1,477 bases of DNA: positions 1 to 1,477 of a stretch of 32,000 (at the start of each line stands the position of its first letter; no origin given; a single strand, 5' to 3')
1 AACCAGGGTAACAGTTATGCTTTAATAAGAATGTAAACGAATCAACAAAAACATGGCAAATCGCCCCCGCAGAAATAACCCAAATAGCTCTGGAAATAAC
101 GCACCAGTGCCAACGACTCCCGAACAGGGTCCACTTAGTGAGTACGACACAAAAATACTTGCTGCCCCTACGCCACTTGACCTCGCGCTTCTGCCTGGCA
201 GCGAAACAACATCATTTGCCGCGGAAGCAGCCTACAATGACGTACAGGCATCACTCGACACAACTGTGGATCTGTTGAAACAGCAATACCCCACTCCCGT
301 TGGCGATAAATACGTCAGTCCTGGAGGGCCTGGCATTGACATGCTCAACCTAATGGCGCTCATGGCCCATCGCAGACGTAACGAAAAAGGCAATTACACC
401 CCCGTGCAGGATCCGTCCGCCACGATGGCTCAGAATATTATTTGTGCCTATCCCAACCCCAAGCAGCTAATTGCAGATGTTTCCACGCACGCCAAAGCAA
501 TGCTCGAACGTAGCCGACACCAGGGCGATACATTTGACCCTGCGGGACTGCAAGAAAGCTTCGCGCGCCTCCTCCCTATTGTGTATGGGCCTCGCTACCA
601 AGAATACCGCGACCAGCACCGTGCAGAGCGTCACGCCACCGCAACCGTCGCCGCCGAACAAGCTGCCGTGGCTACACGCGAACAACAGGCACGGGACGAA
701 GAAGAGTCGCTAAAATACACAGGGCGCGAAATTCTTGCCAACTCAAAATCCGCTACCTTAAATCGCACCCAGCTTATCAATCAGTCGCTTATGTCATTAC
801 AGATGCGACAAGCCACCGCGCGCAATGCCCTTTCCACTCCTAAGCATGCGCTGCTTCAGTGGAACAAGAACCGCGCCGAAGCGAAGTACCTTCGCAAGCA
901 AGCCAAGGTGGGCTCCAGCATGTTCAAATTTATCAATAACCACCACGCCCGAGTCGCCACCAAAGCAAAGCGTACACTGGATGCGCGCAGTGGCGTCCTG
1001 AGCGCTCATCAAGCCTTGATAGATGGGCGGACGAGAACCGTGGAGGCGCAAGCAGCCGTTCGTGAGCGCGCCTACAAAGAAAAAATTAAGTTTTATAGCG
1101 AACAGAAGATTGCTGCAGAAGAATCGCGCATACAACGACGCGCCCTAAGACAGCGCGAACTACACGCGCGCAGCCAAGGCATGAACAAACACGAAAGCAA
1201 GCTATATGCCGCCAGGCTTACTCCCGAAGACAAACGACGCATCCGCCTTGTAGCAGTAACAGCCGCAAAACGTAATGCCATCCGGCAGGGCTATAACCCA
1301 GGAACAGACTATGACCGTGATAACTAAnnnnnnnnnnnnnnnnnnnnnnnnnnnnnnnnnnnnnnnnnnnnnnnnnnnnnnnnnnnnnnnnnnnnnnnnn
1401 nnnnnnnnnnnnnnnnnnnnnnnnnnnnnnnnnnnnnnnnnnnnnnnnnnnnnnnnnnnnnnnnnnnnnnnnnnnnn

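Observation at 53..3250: Tandemly duplicated, translationally coupled pair: large basic coiled-coil protein plus tiny hyper-acidic protein, neither in a family I recognise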

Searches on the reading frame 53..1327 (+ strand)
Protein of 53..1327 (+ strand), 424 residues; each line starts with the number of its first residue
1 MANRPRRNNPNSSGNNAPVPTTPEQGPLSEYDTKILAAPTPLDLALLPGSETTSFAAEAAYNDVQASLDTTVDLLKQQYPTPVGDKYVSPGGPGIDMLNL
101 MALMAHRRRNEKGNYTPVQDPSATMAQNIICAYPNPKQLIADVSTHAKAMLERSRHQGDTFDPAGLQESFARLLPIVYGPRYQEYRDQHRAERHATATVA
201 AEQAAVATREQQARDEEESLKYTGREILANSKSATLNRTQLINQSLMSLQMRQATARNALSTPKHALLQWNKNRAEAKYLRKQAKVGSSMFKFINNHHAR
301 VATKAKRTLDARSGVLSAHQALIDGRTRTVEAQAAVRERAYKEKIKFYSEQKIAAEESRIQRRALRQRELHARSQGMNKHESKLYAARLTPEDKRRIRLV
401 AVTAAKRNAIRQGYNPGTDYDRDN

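Call 3: search_protein_families(library=pfam, proteins=[window:53-1327:+], max_evalue=1)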
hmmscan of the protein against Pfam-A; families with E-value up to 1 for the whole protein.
window:53-1327:+ (424 aa): 0 families

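Call 4: search_protein_families(library=ncbifam, proteins=[window:53-1327:+], max_evalue=1)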
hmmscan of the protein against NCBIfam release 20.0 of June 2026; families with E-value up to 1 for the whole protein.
window:53-1327:+ (424 aa): 0 families

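Call 80: search_protein_families(library=padloc, proteins=[window:53-1327:+], max_evalue=0.1)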
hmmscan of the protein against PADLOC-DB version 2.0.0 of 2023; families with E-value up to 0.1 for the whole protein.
window:53-1327:+ (424 aa): 0 families

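Call 81: search_protein_families(library=phrogs, proteins=[window:53-1327:+], max_evalue=0.1)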
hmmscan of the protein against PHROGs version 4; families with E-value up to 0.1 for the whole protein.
window:53-1327:+ (424 aa): 0 families
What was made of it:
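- Tried and rejected: Known families for A and B: Pfam, NCBIfam, PADLOC and PHROGs gave nothing (calls 3, 4, 80, 81).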

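Call 83: search_solved_structures(query=window:53-1327:+, max_evalue=1)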
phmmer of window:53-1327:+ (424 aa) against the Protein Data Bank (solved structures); distinct sequences matched with E-value up to 1: 0.
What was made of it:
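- Tried and rejected: Gene A gave no hit (call 83).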

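Call 85: search_protein_families(library=pfam, alignment_id=A6, max_evalue=0.05)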
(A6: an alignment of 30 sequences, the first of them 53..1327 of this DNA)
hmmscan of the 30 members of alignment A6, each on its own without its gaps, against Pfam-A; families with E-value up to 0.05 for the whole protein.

A. member 1, window:53-1327:+ (424 aa): 0 families

B. families by the number of members that match (of 30 scanned): 12 families
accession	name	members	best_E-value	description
PF00498.31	FHA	1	4.6e-07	FHA domain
PF01476.26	LysM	1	5.5e-05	LysM domain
PF01442.23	Apolipoprotein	1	0.0017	Apolipoprotein A1/A4/E domain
PF20570.3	DUF6779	1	0.0019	Domain of unknown function (DUF6779)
PF11657.13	Activator-TraM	1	0.011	Transcriptional activator TraM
PF05266.19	DUF724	1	0.012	Protein of unknown function (DUF724)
PF07328.17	VirD1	1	0.016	T-DNA border endonuclease VirD1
PF07544.18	Med9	1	0.017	RNA polymerase II transcription mediator complex subunit 9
PF06818.20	Fez1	1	0.017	Fez1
PF03965.22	Penicillinase_R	1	0.024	Penicillinase repressor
PF08938.16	HBS1_N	1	0.024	HBS1 N-terminus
PF13565.12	HTH_32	1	0.047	Homeodomain-like domain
